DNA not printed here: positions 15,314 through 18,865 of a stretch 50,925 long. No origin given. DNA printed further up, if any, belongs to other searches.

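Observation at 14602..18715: Orphan two-gene module: a 1083-aa PilV/shufflon-N-like type IV pilin with a large unrecognised extension, plus a membrane-anchored partner, with no pilus machinery in the window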

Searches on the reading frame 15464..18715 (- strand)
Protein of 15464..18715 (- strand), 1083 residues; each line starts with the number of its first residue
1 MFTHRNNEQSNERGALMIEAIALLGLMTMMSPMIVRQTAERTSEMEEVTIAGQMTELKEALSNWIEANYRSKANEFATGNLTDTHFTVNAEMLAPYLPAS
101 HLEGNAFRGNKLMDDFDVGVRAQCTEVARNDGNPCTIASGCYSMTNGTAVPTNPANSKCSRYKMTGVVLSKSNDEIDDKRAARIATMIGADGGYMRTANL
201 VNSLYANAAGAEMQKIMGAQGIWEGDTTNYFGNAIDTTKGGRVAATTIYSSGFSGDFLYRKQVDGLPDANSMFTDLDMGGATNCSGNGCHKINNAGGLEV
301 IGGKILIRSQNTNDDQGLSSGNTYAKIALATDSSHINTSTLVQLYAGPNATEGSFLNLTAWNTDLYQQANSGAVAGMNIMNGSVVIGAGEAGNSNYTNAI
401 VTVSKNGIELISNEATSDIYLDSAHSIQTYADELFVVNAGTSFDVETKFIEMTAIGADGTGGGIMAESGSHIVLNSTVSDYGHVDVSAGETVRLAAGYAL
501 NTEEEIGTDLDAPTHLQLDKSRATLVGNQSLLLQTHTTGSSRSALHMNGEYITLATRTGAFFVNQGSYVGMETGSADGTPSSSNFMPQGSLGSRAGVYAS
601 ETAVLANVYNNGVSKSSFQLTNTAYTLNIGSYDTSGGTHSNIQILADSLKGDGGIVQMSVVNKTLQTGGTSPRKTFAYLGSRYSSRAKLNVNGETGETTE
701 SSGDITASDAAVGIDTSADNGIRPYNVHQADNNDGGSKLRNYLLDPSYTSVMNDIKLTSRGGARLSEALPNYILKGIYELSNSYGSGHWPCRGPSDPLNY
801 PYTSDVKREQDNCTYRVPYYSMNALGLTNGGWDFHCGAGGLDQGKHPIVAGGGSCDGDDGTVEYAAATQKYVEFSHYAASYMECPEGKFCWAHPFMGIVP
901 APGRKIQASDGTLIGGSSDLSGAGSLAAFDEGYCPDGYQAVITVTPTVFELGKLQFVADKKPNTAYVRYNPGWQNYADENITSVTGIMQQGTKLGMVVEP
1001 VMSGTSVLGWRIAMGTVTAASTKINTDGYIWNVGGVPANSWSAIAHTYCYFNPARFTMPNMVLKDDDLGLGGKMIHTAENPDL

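Call 3: search_protein_families(library=pfam, proteins=[window:15464-18715:-], max_evalue=1)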
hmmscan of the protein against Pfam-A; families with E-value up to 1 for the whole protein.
window:15464-18715:- (1083 aa): 0 families
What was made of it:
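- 16496..17680 (-): Hypervariable middle, residues about 346-740. It is Cys-free and rich in Gly, Ser, Thr and Asn, and is probably a beta-helical shaft. The window protein itself has no Pfam hit (call 3).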

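Call 4: search_protein_families(library=ncbifam, proteins=[window:15464-18715:-], max_evalue=1)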
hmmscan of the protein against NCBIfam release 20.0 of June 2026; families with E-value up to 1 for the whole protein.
window:15464-18715:- (1083 aa): 0 families

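Call 7: find_homologous_proteins(query=window:15464-18715:-)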
Query window:15464-18715:- (1083 aa): 196 proteins with E <= 0.001 among 8000 candidates; the best 120 are listed.
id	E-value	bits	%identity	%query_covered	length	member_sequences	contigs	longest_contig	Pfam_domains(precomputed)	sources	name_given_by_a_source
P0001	0.0e+0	1022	51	100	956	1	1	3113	-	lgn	-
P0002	2.4e-296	1004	51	100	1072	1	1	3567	-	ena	-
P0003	8.7e-296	1002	50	100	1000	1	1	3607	-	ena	-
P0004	3.2e-289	981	71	32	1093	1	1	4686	-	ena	-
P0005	4.8e-289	980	71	32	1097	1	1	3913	-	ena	-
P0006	6.1e-289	980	71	32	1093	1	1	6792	-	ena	-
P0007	5.2e-288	977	71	32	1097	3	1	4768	-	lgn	-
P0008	4.0e-287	974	71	32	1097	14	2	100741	-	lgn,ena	-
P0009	7.8e-287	973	71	32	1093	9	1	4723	-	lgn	-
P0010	1.3e-286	972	62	40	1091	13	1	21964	-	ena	-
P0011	2.5e-286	971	58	41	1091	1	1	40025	-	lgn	-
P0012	6.2e-286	970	48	100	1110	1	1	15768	-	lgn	-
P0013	4.0e-284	964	70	32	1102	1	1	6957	-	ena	-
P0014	3.9e-282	957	55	35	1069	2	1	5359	-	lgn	-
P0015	7.1e-282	956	48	98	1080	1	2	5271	-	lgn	-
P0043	7.6e-226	771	65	32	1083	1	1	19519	-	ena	-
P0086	5.1e-199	682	55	33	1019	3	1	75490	PF04917.18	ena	-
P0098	8.6e-157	542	36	97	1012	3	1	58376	PF10106.15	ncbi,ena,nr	ncbi:MAG TPA: hypothetical protein DD624_08175 [Alphaproteobacteria bacterium]|nr:hypothetical prote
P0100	3.7e-152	527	52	31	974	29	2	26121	PF10106.15,PF04917.18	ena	-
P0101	1.3e-151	525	35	97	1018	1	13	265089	PF10106.15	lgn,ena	-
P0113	4.8e-142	493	35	97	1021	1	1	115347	-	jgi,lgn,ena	-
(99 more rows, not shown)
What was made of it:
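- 15464..18715 (-): Gene for the 1083-aa PilV-like giant minor pilin, whole ORF including the stop codon. It has 196 homologues of about 950-1130 aa (call 7).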

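Call 9: find_related_loci(query=window:15464-18715:-, collection=genome_contigs, flank=10000)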
Query window:15464-18715:- (1083 aa) in genome_contigs; peptide patterns used: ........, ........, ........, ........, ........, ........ (x = any residue, [..] = any of these).
24 stretches matched a pattern; 8 encode a relative of the query (tblastn E <= 1e-3); 8 distinct loci.
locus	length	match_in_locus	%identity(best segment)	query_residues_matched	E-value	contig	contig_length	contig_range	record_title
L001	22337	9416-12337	44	1-1068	0e+0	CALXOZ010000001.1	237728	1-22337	MAG: uncultured Alphaproteobacteria bacterium isolate BRZ_E__bin160 genome assembly, contig: BRZ_E__NODE_21_length_23772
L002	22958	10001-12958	49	1-1083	0e+0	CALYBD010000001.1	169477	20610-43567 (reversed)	MAG: uncultured Alphaproteobacteria bacterium isolate BRZ_CT__bin99 genome assembly, contig: BRZ_CT__NODE_132_length_169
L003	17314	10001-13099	64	1-1064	7e-134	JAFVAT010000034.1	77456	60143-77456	MAG: Alphaproteobacteria bacterium isolate RGIG5000 Roe_deer_Rumen-5__c4536, whole genome shotgun sequence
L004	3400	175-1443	48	591-1083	1e-138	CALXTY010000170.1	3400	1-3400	MAG: uncultured Alphaproteobacteria bacterium isolate BRZ_DM__bin96 genome assembly, contig: BRZ_DM__NODE_39096_length_3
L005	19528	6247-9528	59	1-1083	4e-121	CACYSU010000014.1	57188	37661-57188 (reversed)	MAG: uncultured Rhodospirillales bacterium isolate RUG12246 genome assembly, contig: RUG12246_asm_14, whole genome shotg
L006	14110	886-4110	59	1-1069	7e-118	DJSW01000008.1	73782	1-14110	MAG TPA_asm: Alphaproteobacteria bacterium UBA6324 UBA6324_contig_231, whole genome shotgun sequence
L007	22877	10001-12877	52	7-1075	3e-98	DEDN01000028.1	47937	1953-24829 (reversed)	MAG TPA_asm: Alphaproteobacteria bacterium UBA2903 UBA2903_contig_3385, whole genome shotgun sequence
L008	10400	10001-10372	73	1-123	8e-51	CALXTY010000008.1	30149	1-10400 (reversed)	MAG: uncultured Alphaproteobacteria bacterium isolate BRZ_DM__bin96 genome assembly, contig: BRZ_DM__NODE_2203_length_30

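Call 18: search_protein_families(library=pfam, alignment_id=A1, max_evalue=1)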
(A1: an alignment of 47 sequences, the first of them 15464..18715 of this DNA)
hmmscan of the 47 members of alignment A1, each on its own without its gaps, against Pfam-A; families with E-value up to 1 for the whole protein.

A. member 1, window:15464-18715:- (1083 aa): 0 families

B. families by the number of members that match (of 47 scanned): 19 families
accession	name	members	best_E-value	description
PF10106.14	DUF2345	16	7.2e-09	Uncharacterized protein conserved in bacteria (DUF2345)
PF04790.18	Sarcoglycan_1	7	4.9e-05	Sarcoglycan complex subunit protein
PF19304.4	PGDH_inter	5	0.048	D-3-phosphoglycerate dehydrogenase intervening domain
PF04917.17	Shufflon_N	2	8.5e-08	Bacterial shufflon protein, N-terminal constant region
PF17771.6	ADAMTS_CR_2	2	0.051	ADAMTS cysteine-rich domain 2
PF12059.13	DUF3540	2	0.33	Protein of unknown function (DUF3540)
PF14059.11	DUF4251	1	0.0044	Domain of unknown function (DUF4251)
PF23838.1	DUF7208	1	0.028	Family of unknown function (DUF7208)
PF00054.30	Laminin_G_1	1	0.063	Laminin G domain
PF12147.14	Methyltransf_20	1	0.098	Putative methyltransferase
PF07419.17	PilM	1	0.1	PilM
PF05970.20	PIF1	1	0.15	PIF1-like helicase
PF24092.1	DUF7373_C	1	0.18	Domain of unknown function (DUF7373) C-terminal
PF16775.10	ZoocinA_TRD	1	0.21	Target recognition domain of lytic exoenzyme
PF24187.1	DUF7415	1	0.28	Domain of unknown function (DUF7415)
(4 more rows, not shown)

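Call 19: search_solved_structures(query=A1, max_evalue=10, show_alignments=3)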
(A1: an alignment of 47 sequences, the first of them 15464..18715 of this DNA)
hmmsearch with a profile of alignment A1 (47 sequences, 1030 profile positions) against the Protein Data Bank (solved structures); distinct sequences matched with E-value up to 10: 2.
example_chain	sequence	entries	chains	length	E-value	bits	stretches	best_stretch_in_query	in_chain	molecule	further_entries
8hcy_C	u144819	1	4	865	0.0011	20.6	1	369-511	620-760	Dot/Icm secretion system substrate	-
8gra_I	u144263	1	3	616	0.13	13.7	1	404-501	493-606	Type VI secretion system spike protein VgrG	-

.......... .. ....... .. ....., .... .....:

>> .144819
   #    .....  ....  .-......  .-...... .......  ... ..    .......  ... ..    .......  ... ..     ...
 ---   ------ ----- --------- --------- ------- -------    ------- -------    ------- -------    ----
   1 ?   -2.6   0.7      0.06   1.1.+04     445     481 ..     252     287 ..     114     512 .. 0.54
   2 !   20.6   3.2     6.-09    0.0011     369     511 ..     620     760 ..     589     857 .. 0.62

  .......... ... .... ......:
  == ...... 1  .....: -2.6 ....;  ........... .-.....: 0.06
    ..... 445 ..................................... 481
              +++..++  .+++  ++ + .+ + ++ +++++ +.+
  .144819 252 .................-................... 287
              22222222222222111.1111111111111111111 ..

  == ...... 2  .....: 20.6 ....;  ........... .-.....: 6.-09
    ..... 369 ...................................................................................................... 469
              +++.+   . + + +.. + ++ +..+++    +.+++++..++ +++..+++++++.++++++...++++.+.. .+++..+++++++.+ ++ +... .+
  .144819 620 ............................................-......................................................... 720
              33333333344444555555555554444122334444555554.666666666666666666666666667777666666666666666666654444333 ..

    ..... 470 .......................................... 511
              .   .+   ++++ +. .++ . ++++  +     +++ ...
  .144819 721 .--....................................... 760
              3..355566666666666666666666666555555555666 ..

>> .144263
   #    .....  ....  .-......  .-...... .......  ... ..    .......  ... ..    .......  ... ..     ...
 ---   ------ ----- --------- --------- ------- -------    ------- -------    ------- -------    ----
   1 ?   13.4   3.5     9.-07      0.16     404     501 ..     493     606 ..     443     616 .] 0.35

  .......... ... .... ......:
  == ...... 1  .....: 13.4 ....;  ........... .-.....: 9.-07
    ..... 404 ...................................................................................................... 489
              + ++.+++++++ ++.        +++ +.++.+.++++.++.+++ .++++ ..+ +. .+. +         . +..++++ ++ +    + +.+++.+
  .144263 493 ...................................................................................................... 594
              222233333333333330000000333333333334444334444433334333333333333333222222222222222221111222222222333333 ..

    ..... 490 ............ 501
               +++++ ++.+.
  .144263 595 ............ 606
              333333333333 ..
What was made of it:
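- Closest known: VgrG C-terminal beta-helix. Same: A PDB VgrG appears as a weak hit at E=0.13 (call 19).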

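Call 20: search_protein_families(library=pfam, proteins=[P0086, P0100, P0098, P0113, P0101], max_evalue=1)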
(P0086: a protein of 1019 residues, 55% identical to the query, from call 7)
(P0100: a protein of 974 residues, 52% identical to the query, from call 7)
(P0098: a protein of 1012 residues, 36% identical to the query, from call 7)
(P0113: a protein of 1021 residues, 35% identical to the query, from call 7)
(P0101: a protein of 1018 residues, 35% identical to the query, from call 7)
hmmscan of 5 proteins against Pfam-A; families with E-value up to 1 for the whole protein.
P0086 (1019 aa): 2 families
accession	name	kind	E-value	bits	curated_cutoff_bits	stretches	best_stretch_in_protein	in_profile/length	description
PF04917.17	Shufflon_N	-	8.5e-08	32.5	27.5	1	209-316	106-214/324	Bacterial shufflon protein, N-terminal constant region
PF14059.11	DUF4251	-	0.0044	17.5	27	1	406-490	6-83/133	Domain of unknown function (DUF4251)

P0100 (974 aa): 2 families
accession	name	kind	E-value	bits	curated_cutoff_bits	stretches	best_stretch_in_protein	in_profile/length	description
PF10106.14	DUF2345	-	1.5e-06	28.5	30.7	1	420-522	42-145/151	Uncharacterized protein conserved in bacteria (DUF2345)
PF04917.17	Shufflon_N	-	1.4e-05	25.2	27.5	1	192-302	109-215/324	Bacterial shufflon protein, N-terminal constant region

P0098 (1012 aa): 3 families
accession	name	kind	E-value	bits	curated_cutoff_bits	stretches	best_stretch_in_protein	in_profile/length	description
PF10106.14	DUF2345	-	7.2e-09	36.1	30.7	2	350-446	37-135/151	Uncharacterized protein conserved in bacteria (DUF2345)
PF19506.4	DUF6040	-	0.31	10.9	23.4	1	341-385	14-58/233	Family of unknown function (DUF6040)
PF12059.13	DUF3540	-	0.33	11.3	27.9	0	453-495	58-101/199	Protein of unknown function (DUF3540)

P0113 (1021 aa): 4 families
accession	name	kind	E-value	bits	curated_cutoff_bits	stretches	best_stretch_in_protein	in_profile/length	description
PF04790.18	Sarcoglycan_1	-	4.9e-05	23.2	32.5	2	368-470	115-209/259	Sarcoglycan complex subunit protein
PF10106.14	DUF2345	-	0.013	15.8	30.7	1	415-525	6-127/151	Uncharacterized protein conserved in bacteria (DUF2345)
PF12147.14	Methyltransf_20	-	0.098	12.3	21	1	218-251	57-90/309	Putative methyltransferase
PF12059.13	DUF3540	-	0.4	11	27.9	0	468-528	58-118/199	Protein of unknown function (DUF3540)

P0101 (1018 aa): 2 families
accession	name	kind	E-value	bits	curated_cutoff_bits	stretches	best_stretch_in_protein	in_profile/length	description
PF10106.14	DUF2345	-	1.1e-06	29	30.7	2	346-435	36-128/151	Uncharacterized protein conserved in bacteria (DUF2345)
PF05970.20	PIF1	-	0.15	12.1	25.9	1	535-565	45-74/223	PIF1-like helicase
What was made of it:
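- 17825..17950 (-): Conserved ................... block, residues 256-297, with a C-x4-C insertion. This is the core of the Shufflon_N similarity. The Pfam Shufflon_N hit in P0086 covers this region (call 20).
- On PilV / Shufflon_N type IVb minor pilin: Relatives do pass: P0086 scores 32.5 bits against a cutoff of 27.5, covering profile positions 106-214 of 324 (call 20).
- On VgrG-type beta-helix (DUF2345): Among relatives, 16 of 47 hit, and P0098 is above threshold (calls 18, 20).
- The Pfam hits in relatives cover only about one third of the Shufflon_N model (call 20).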

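Call 46: predict_structure(alignment_id=A2)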
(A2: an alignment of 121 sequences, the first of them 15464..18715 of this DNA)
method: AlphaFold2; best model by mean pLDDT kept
length: 1083 residues; sequences in the alignment: 121
mean_pLDDT: 61.3   pTM: 0.44
mean pLDDT of the five models: 61.3, 60.9, 60.4, 58.8, 57.1
residues with pLDDT >= 90: 91; 70-90: 314; 50-70: 257; < 50: 421
segments of 3 or more residues with pLDDT < 50: 1-12, 14-17, 22-35, 253-296, 332-352, 354-449, 453-458, 462-464, 479-493, 495-528, 560-591, 632-681, 735-737, 742-770, 799-808, 858-863, 865-867, 909-911, 915-923, 959-966, 1080-1083
pLDDT, mean of each block of 10 residues (from residue 1): 41 49 47 49 79 92 91 88 91 89 88 90 88 77 80 84 93 88 89 90 81 87 84 84 88 46 39 40 42 45 56 54 51 42 37 38 35 33 34 28 30 32 35 40 47 46 50 51 47 43 34 41 45 51 56 58 38 42 45 61 66 62 59 46 45 42 40 37 62 63 57 75 79 52 45 38 37 82 84 57 46 80 69 67 67 66 51 82 82 89 75 45 66 85 82 58 49 66 62 81 87 86 71 84 90 74 59 58 38
secondary structure, 60 per line:
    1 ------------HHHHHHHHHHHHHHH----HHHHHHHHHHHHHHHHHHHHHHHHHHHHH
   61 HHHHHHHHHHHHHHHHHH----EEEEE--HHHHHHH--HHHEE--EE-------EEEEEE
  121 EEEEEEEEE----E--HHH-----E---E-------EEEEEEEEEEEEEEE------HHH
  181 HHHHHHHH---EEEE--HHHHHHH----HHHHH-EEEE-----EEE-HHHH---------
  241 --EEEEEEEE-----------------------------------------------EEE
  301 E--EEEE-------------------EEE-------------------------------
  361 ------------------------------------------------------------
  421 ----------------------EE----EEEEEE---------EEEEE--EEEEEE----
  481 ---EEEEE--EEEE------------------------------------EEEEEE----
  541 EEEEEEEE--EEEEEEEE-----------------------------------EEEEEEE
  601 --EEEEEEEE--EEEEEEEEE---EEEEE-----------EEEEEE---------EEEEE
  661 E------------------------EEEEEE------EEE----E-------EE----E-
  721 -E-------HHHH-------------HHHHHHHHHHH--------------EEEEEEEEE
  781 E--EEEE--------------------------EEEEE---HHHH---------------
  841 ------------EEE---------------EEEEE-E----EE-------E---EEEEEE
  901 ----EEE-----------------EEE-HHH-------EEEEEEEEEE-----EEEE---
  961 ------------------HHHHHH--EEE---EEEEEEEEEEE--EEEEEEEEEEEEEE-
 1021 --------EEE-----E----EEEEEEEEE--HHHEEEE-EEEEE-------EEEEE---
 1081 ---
elements in order (helices of 4 or more, strands of 3 or more residues): H13-27 H32-78 E83-87 H90-96 E115-129 E157-171 H178-188 E192-195 H198-204 H209-213 E215-218 E224-226 H228-231 E243-250 E298-301 E304-307 E327-329 E449-454 E464-468 E471-476 E484-488 E491-494 E531-536 E541-548 E551-558 E594-600 E603-610 E613-621 E625-629 E641-646 E656-661 E686-691 E698-700 H730-733 H747-757 E772-781 E784-787 E814-818 H822-825 E853-855 E871-875 E895-900 E905-907 E925-927 E939-948 E954-957 H979-984 E987-989 E993-1003 E1006-1019 E1029-1031 E1042-1050 E1056-1059 E1061-1065 E1073-1077
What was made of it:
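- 17681..18673 (-): Pilin-like N-terminal domain, residues 15-345. It is homologous to the PilV constant region and has a long alpha-1 helix followed by a beta sheet. In the AlphaFold2 model, residues 40-250 have pLDDT of about 80-93, with a helix at 13-78 followed by a sheet (call 46).
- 17825..17950 (-): Its pLDDT is low (call 46).
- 16496..17680 (-): The monomer model has low confidence here (call 46).
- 15467..16345 (-): Conserved Cys-rich C-terminal domain, residues 791-1083, with 8 Cys. It has no known relative. The model has moderate confidence, with pLDDT of about 65-90 (call 46).
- The model shows a pilin-like helix followed by a sheet (call 46). The monomer model is poor (mean pLDDT 61), and the conserved LYR block and signature motif are both low-confidence (call 46).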
